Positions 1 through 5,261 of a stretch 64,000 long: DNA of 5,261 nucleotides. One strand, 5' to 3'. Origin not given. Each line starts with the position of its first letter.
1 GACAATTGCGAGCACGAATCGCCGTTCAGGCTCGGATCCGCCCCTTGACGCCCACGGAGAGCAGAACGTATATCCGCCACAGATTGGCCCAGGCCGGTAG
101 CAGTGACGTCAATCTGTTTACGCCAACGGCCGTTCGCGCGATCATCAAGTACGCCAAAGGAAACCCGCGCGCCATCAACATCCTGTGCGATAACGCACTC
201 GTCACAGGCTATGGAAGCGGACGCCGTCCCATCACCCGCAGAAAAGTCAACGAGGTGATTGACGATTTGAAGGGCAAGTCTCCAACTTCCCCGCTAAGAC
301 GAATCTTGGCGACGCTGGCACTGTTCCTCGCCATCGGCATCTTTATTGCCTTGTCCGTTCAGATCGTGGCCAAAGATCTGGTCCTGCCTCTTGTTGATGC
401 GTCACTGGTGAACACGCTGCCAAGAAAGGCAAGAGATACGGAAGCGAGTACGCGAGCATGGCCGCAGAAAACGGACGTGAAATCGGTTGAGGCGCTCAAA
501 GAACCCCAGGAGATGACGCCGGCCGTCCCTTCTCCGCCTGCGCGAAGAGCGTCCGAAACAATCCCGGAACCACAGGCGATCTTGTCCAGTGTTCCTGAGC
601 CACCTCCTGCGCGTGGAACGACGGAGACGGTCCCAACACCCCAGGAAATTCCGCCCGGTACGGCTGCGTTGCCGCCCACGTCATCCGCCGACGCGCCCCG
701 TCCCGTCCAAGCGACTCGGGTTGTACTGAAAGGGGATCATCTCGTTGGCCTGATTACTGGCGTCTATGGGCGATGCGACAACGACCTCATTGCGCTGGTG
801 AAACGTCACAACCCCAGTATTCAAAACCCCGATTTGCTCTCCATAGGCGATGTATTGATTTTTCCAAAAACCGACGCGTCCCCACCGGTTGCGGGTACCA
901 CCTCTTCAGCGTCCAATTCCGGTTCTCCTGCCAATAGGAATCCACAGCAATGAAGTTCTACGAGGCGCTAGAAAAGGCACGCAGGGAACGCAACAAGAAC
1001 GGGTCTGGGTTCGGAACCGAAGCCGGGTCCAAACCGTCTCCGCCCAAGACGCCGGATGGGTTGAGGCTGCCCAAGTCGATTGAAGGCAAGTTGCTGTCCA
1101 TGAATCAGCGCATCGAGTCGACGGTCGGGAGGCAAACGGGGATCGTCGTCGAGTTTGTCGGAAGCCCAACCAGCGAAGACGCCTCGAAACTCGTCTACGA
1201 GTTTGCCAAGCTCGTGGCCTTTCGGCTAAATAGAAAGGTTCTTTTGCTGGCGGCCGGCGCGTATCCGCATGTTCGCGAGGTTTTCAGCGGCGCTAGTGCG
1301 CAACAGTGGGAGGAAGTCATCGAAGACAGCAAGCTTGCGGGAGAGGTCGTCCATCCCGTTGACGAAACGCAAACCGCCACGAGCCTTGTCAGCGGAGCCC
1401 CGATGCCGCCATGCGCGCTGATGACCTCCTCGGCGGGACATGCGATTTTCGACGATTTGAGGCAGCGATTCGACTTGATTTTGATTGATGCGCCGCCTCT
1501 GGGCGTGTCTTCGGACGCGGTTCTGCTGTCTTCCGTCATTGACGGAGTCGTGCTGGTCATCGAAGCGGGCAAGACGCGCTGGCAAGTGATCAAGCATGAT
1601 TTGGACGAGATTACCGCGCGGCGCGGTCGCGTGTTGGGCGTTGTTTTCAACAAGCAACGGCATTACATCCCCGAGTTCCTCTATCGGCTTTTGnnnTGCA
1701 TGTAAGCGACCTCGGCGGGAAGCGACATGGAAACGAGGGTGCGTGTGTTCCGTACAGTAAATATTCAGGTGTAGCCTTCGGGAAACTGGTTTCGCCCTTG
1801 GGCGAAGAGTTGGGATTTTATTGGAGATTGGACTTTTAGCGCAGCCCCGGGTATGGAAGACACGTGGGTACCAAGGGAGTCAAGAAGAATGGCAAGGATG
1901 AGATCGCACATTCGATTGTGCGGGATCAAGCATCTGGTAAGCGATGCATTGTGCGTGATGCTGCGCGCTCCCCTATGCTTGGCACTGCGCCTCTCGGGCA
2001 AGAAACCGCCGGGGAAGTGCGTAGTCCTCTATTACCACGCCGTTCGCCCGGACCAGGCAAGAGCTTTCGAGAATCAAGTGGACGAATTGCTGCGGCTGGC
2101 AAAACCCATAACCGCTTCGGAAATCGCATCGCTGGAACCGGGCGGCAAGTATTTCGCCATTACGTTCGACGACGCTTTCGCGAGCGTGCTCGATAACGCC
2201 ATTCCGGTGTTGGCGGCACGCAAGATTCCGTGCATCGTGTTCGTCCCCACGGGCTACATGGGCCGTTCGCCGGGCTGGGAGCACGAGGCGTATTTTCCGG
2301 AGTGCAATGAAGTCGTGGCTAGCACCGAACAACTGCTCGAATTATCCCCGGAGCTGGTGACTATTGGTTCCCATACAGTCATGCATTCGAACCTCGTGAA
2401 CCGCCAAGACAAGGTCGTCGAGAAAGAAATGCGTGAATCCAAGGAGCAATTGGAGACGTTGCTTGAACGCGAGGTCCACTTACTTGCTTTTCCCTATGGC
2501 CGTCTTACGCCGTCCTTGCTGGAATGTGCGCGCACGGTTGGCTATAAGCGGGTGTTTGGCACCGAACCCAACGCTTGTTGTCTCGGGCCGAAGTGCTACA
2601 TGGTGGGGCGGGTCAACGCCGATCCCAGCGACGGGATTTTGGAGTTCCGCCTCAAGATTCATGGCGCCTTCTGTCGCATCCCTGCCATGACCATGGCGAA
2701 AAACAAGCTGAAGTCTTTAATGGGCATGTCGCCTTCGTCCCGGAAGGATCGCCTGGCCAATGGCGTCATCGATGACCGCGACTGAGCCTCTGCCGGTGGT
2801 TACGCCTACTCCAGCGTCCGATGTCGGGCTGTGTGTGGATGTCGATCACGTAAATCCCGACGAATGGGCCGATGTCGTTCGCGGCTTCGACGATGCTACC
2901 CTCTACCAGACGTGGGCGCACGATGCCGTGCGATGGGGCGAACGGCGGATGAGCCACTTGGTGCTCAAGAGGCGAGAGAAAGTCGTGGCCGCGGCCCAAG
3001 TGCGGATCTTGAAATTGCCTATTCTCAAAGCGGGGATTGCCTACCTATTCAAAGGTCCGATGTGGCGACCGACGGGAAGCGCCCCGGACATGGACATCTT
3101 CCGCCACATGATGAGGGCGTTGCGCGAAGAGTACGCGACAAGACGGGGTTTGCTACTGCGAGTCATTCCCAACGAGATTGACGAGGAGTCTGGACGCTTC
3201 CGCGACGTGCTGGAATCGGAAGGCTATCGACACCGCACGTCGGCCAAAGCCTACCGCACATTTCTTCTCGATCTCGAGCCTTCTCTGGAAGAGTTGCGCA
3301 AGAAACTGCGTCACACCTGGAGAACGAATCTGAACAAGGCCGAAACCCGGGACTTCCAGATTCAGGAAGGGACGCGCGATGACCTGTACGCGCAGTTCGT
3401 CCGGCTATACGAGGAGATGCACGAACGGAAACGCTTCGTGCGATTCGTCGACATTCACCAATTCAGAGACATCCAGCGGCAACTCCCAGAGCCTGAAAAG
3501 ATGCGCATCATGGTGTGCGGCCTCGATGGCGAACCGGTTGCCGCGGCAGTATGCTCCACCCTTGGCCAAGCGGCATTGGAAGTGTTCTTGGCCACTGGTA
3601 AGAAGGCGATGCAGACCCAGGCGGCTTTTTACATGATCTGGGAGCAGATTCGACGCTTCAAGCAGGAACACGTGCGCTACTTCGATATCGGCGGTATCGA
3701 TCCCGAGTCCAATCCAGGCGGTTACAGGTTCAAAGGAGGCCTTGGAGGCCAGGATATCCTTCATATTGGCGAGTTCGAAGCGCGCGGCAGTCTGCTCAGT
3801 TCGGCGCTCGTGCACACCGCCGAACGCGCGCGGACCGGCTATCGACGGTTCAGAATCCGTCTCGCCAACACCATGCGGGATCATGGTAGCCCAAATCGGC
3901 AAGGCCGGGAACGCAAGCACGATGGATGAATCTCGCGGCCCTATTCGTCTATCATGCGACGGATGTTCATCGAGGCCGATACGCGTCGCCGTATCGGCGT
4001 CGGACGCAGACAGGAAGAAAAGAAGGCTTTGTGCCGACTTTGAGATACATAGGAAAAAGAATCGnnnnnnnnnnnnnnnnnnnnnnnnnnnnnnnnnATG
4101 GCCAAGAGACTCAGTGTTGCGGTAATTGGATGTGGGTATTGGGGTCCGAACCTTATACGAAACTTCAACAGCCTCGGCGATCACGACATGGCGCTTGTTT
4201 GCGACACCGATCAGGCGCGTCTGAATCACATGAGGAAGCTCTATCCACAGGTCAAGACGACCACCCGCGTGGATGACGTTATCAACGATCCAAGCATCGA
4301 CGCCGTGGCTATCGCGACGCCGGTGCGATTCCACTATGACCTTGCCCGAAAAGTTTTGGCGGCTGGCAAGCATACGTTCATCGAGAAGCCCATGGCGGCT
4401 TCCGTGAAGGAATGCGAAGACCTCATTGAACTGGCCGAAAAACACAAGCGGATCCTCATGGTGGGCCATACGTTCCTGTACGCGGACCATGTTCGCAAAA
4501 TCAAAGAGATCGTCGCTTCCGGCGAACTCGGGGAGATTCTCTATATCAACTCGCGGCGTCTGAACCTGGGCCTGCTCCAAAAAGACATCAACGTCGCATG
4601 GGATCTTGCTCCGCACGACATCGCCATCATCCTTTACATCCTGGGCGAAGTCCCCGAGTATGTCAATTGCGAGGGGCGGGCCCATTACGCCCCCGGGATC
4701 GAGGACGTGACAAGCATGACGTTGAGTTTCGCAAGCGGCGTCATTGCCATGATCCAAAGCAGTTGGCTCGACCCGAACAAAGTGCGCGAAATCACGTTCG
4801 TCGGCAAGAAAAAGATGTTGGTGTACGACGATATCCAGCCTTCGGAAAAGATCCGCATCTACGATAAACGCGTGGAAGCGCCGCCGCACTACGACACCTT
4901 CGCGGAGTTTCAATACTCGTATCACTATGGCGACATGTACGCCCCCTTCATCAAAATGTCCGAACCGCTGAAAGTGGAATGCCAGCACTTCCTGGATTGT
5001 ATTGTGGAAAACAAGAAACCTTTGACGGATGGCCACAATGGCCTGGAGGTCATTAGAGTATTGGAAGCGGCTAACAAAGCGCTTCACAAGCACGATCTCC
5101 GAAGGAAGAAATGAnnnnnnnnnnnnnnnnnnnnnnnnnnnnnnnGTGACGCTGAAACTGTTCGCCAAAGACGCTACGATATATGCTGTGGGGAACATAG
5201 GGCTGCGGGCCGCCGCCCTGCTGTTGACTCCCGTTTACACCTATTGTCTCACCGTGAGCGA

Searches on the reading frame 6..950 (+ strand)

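Call 22: search_protein_families(library=pfam, proteins=[window:6-950:+], max_evalue=0.0001)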
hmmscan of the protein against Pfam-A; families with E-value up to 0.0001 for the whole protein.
window:6-950:+ (315 aa): 0 families

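Call 35: search_protein_families(library=ncbifam, proteins=[window:6-950:+], max_evalue=0.00001)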
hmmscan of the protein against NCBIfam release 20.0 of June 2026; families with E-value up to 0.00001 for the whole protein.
window:6-950:+ (315 aa): 1 family
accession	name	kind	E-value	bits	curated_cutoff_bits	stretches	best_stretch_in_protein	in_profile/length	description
TIGR03015.1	pepcterm_ATPase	hypoth_equivalog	4.8e-19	68.8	324.5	1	1-89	179-267/269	XrtA/PEP-CTERM system-associated ATPase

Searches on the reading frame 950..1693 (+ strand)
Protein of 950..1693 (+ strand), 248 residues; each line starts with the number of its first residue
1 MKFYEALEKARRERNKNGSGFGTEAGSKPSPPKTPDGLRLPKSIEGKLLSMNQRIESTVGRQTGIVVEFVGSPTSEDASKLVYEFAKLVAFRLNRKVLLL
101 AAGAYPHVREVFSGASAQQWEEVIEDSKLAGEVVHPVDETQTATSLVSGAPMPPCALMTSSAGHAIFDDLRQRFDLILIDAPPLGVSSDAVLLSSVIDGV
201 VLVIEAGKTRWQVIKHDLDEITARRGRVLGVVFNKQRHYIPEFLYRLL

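Call 22: search_protein_families(library=pfam, proteins=[window:950-1693:+], max_evalue=0.0001)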
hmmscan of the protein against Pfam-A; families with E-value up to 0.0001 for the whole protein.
window:950-1693:+ (248 aa): 0 families

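Call 35: search_protein_families(library=ncbifam, proteins=[window:950-1693:+], max_evalue=0.00001)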
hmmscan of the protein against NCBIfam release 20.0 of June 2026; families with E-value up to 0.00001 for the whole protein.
window:950-1693:+ (248 aa): 3 families
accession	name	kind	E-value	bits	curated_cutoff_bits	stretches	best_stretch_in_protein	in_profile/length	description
TIGR01007.1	eps_fam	subfamily_domain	1.5e-17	63.8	108.05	1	148-236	101-190/204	polysaccharide biosynthesis tyrosine autokinase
TIGR03018.1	pepcterm_TyrKin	hypoth_equivalog_domain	2.1e-13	50.1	230.65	1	75-234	46-207/207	XrtA-associated tyrosine autokinase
TIGR01005.1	eps_transp_fam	subfamily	1.1e-07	30.5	411.7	1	67-235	549-717/754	exopolysaccharide transport protein family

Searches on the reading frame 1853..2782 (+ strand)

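Call 22: search_protein_families(library=pfam, proteins=[window:1853-2782:+], max_evalue=0.0001)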
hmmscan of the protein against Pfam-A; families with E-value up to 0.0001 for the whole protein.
window:1853-2782:+ (310 aa): 1 family
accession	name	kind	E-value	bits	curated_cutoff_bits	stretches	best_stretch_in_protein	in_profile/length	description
PF01522.26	Polysacc_deac_1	-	2.2e-19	70.1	23.1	1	96-233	4-123/124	Polysaccharide deacetylase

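Call 35: search_protein_families(library=ncbifam, proteins=[window:1853-2782:+], max_evalue=0.00001)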
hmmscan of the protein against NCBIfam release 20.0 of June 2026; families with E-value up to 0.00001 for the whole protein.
window:1853-2782:+ (310 aa): 4 families
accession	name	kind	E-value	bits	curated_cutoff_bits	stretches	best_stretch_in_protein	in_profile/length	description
TIGR03933.1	PIA_icaB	equivalog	1.3e-10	41.2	248.35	1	71-254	39-227/245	intercellular adhesin biosynthesis polysaccharide N-deacetylase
TIGR02764.1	spore_ybaN_pdaB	equivalog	4.7e-09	36.3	237.4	1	158-234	48-124/191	polysaccharide deacetylase family sporulation protein PdaB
TIGR03938.2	deacetyl_PgaB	equivalog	7.4e-08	31.1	321.9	0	102-176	67-143/621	poly-beta-1,6-N-acetyl-D-glucosamine N-deacetylase PgaB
TIGR02884.1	spore_pdaA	equivalog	1.8e-06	27.8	298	0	160-235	81-157/224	delta-lactam-biosynthetic de-N-acetylase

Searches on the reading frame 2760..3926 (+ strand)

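Call 22: search_protein_families(library=pfam, proteins=[window:2760-3926:+], max_evalue=0.0001)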
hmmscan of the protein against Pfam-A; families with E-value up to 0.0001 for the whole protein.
window:2760-3926:+ (389 aa): 2 families
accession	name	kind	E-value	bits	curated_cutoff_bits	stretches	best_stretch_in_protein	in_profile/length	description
PF02388.22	FemAB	-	2.1e-15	56.9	24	1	46-227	16-213/406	FemAB family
PF13480.13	Acetyltransf_6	-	6.9e-10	39.7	22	1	181-325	1-142/143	Acetyltransferase (GNAT) domain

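Call 35: search_protein_families(library=ncbifam, proteins=[window:2760-3926:+], max_evalue=0.00001)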
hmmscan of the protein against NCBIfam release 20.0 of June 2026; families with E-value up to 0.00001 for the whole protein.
window:2760-3926:+ (389 aa): 2 families
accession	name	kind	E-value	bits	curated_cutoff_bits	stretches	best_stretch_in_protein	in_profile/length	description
NF047883.1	UAcmpLyAlTFemX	equivalog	6.1e-10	38.9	500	1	49-326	28-309/337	UDP-N-acetylmuramoylpentapeptide-lysine N(6)-alanyltransferase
TIGR03019.1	pepcterm_femAB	equivalog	4.4e-08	32.6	260.35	1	161-329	114-275/330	FemAB family XrtA/PEP-CTERM system-associated protein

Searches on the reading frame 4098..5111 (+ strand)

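Call 35: search_protein_families(library=ncbifam, proteins=[window:4098-5111:+], max_evalue=0.00001)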
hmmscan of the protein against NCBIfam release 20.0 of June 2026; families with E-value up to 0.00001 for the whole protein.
window:4098-5111:+ (338 aa): 9 families
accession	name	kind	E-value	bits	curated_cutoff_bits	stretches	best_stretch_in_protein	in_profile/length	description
NF040723.1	UDP-GlcNAcDh_Arch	equivalog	8.2e-54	183.2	450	1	5-258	1-250/302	UDP-N-acetylglucosamine 3-dehydrogenase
TIGR04380.1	myo_inos_iolG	equivalog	4.5e-35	121.1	355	1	5-333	2-327/330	inositol 2-dehydrogenase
NF008607.0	PRK11579.1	subfamily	2.1e-21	76.3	330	1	1-153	1-151/346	oxidoreductase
NF058563.1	BT_2159_fam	equivalog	2.3e-18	66.3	650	1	6-163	2-159/350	disaccharide 3-dehydrogenase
NF041392.1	XylDh_Gfo6_Halo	equivalog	3.3e-18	65.6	350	1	4-153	16-169/350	D-xylose 1-dehydrogenase Gfo6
NF052479.1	LevoglcsnDh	equivalog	4e-18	65.3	650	1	33-152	40-159/386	levoglucosan dehydrogenase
NF058561.1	BT_2158_fam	equivalog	2.4e-17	62.7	750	1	4-151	35-181/487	glycoside 3-dehydrogenase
NF052679.1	InsChiInosDhIolG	equivalog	6.7e-15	54.9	540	1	5-181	3-184/343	bifunctional inositol 2-dehydrogenase/D-chiro-inositol 1-dehydrogenase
NF007574.0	PRK10206.1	equivalog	5.7e-14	51.9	352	1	43-152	42-151/345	oxidoreductase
